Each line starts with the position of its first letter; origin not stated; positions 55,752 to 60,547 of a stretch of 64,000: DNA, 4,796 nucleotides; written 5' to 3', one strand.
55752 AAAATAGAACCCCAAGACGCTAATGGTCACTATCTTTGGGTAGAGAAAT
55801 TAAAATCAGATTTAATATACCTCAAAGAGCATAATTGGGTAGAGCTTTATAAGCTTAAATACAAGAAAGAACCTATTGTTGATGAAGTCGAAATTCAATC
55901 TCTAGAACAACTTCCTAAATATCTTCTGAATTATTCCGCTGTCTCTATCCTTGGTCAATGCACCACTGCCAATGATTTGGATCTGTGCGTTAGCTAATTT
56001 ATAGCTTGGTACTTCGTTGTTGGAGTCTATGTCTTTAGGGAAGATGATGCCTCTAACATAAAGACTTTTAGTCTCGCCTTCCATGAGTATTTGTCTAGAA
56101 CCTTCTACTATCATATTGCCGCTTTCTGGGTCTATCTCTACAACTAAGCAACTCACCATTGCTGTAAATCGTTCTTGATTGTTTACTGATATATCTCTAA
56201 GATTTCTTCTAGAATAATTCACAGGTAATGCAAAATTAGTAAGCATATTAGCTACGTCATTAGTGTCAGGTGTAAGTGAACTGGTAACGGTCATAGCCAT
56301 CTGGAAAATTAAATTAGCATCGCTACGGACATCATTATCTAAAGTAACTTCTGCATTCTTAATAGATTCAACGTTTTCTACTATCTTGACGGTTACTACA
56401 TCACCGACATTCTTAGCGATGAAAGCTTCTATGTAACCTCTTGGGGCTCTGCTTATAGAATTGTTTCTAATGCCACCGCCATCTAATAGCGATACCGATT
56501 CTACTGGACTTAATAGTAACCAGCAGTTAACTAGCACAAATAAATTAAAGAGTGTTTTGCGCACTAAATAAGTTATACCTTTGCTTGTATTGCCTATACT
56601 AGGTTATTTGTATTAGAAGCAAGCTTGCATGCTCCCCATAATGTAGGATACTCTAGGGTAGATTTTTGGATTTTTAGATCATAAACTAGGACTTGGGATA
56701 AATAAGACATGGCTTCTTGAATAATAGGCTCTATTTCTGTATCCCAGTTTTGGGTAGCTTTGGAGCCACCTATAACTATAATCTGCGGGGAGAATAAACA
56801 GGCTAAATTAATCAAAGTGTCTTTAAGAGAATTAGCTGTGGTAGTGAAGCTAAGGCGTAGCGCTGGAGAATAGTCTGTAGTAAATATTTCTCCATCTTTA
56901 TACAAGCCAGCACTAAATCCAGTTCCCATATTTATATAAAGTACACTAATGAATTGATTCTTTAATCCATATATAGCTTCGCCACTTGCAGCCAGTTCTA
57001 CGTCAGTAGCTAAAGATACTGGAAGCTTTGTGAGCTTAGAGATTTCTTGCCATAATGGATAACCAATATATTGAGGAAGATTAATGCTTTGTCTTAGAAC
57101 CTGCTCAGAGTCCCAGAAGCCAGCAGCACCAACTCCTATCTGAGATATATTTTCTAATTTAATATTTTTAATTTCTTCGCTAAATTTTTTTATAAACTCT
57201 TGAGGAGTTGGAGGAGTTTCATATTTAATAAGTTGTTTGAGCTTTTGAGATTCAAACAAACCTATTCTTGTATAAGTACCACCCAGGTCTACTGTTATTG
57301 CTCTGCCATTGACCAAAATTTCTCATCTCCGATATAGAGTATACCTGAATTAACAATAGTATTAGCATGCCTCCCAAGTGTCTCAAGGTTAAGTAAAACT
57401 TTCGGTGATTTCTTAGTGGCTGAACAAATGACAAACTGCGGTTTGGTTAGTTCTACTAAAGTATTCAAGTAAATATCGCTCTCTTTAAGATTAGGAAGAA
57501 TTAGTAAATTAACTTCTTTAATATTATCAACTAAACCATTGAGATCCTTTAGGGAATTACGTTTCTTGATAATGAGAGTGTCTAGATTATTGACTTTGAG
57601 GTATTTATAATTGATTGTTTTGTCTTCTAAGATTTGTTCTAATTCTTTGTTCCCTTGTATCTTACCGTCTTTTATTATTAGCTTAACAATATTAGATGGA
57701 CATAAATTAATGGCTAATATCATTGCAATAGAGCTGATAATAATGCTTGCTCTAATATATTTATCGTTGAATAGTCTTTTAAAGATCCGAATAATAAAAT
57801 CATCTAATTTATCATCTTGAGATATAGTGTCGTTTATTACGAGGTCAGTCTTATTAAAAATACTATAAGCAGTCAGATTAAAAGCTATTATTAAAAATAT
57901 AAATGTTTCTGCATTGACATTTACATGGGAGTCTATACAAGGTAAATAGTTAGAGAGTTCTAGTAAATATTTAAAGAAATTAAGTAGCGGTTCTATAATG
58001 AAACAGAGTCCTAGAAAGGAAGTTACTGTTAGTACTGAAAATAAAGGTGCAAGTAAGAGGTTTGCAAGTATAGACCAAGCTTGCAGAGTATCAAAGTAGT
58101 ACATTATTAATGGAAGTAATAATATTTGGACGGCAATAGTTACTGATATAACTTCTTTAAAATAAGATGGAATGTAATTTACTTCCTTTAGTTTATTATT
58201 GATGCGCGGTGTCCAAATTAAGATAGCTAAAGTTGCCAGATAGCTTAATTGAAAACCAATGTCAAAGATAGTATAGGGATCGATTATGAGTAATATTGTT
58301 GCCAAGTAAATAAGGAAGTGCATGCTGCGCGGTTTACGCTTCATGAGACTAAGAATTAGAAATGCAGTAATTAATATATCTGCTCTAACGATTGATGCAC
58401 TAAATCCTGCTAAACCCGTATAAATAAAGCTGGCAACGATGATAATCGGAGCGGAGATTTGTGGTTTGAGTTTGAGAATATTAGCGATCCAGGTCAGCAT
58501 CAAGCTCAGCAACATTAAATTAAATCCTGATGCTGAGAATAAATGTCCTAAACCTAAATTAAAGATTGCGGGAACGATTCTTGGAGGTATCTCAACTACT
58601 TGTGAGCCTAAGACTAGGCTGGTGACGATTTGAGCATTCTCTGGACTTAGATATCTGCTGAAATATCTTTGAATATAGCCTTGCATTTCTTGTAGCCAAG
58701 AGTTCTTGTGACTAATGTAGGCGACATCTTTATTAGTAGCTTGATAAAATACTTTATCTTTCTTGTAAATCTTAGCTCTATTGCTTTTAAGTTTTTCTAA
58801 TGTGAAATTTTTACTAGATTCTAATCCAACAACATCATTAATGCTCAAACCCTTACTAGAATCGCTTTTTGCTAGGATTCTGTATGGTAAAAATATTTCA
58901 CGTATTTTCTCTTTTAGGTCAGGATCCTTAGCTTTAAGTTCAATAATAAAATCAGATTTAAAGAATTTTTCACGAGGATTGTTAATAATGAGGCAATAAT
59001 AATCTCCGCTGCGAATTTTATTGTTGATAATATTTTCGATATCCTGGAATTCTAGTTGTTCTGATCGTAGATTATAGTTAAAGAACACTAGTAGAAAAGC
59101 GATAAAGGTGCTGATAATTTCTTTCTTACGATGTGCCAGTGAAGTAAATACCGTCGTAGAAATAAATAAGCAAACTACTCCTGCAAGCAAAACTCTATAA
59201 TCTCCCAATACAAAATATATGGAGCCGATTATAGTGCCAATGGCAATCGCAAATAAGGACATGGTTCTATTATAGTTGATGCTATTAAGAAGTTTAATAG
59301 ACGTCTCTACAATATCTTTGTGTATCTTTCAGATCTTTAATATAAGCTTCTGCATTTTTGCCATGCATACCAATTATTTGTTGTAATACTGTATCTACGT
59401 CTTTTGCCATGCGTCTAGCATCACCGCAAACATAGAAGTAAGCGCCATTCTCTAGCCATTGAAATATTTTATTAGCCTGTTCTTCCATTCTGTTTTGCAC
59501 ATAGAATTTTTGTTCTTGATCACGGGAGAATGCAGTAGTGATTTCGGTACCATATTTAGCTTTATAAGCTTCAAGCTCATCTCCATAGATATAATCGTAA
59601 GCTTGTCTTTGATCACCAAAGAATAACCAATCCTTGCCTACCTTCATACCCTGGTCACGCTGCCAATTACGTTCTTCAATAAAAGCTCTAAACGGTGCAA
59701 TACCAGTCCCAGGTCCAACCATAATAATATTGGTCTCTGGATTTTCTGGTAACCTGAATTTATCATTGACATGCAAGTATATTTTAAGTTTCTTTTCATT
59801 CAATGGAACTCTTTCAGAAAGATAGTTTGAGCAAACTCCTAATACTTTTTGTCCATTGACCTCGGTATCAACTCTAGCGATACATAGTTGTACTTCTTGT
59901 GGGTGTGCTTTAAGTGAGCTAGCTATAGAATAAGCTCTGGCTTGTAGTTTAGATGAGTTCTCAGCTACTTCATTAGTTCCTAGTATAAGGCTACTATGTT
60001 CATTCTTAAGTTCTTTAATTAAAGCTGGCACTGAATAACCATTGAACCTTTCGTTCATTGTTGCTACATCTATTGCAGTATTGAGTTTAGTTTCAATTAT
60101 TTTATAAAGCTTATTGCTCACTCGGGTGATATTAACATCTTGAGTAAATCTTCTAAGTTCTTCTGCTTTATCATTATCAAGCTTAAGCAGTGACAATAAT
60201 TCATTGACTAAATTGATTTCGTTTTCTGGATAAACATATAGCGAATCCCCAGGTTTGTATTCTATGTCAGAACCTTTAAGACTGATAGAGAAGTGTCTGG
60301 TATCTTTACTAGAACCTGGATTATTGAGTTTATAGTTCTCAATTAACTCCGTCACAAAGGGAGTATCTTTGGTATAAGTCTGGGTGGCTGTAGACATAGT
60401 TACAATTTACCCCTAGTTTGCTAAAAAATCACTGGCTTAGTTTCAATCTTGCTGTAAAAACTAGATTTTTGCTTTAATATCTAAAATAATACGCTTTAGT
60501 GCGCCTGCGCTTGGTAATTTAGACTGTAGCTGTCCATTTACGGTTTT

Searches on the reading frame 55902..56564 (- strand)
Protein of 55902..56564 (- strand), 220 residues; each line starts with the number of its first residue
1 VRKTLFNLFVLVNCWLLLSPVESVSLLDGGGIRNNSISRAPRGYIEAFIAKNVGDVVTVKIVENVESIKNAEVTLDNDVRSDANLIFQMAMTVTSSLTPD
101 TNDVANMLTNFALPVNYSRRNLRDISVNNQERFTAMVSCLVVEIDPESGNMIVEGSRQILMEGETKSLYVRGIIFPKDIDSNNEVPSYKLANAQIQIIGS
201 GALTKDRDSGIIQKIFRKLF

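Call 53: search_protein_families(library=pfam, proteins=[window:55902-56564:-], max_evalue=0.001)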
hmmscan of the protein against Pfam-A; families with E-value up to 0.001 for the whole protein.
window:55902-56564:- (220 aa): 1 family
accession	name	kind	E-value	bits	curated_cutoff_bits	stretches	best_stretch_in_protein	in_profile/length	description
PF02107.21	FlgH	-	2.8e-29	102.4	27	1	49-219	22-170/172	Flagellar L-ring protein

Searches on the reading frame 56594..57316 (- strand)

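Call 53: search_protein_families(library=pfam, proteins=[window:56594-57316:-], max_evalue=0.001)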
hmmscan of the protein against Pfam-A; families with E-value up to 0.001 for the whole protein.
window:56594-57316:- (240 aa): 1 family
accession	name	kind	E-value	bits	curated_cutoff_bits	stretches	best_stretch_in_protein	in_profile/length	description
PF00480.26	ROK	-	5.3e-20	72.6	22.9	1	7-146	2-146/294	ROK family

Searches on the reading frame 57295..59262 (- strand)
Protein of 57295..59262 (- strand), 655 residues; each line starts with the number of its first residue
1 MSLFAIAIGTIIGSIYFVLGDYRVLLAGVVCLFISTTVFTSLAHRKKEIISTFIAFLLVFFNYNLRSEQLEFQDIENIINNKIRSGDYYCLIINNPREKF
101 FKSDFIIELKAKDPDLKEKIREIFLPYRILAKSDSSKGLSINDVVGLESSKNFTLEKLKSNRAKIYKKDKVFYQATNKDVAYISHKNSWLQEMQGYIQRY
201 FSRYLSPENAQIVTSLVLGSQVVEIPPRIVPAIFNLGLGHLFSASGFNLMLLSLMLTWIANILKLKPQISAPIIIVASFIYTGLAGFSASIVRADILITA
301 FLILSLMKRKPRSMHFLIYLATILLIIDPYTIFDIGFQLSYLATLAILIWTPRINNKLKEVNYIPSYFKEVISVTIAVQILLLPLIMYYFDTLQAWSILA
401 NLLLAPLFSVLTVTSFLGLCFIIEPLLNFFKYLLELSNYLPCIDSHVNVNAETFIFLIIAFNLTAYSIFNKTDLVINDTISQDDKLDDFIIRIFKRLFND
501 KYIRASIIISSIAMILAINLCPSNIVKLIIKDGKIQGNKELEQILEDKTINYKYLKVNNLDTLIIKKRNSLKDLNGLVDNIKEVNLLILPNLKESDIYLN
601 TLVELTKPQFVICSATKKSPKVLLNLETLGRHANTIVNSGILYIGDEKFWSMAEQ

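Call 53: search_protein_families(library=pfam, proteins=[window:57295-59262:-], max_evalue=0.001)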
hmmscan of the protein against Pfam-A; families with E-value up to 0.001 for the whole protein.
window:57295-59262:- (655 aa): 1 family
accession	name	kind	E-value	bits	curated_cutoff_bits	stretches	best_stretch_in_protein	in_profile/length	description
PF03772.21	Competence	-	1.9e-44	152.5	23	1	217-438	2-229/270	Competence protein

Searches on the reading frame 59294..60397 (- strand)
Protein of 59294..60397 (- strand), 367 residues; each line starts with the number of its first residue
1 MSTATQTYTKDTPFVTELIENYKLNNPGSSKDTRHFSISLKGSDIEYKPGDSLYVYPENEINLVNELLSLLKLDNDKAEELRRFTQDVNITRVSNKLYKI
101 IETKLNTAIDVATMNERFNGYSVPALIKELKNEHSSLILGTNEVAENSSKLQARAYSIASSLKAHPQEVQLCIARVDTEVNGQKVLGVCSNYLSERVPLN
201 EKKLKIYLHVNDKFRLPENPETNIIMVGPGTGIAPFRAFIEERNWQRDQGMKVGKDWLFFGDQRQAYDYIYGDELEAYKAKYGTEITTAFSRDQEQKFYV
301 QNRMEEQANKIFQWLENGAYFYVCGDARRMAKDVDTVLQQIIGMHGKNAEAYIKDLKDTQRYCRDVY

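Call 54: search_protein_families(library=pfam, proteins=[window:59294-60397:-], max_evalue=0.001)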
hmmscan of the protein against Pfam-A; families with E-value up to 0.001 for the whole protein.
window:59294-60397:- (367 aa): 2 families
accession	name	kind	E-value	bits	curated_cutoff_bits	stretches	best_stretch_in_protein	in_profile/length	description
PF00667.26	FAD_binding_1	-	1.5e-25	90.5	32.3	2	10-80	5-77/222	FAD binding domain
PF00175.26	NAD_binding_1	-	5.8e-15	56.3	22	1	226-335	1-108/109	Oxidoreductase NAD-binding domain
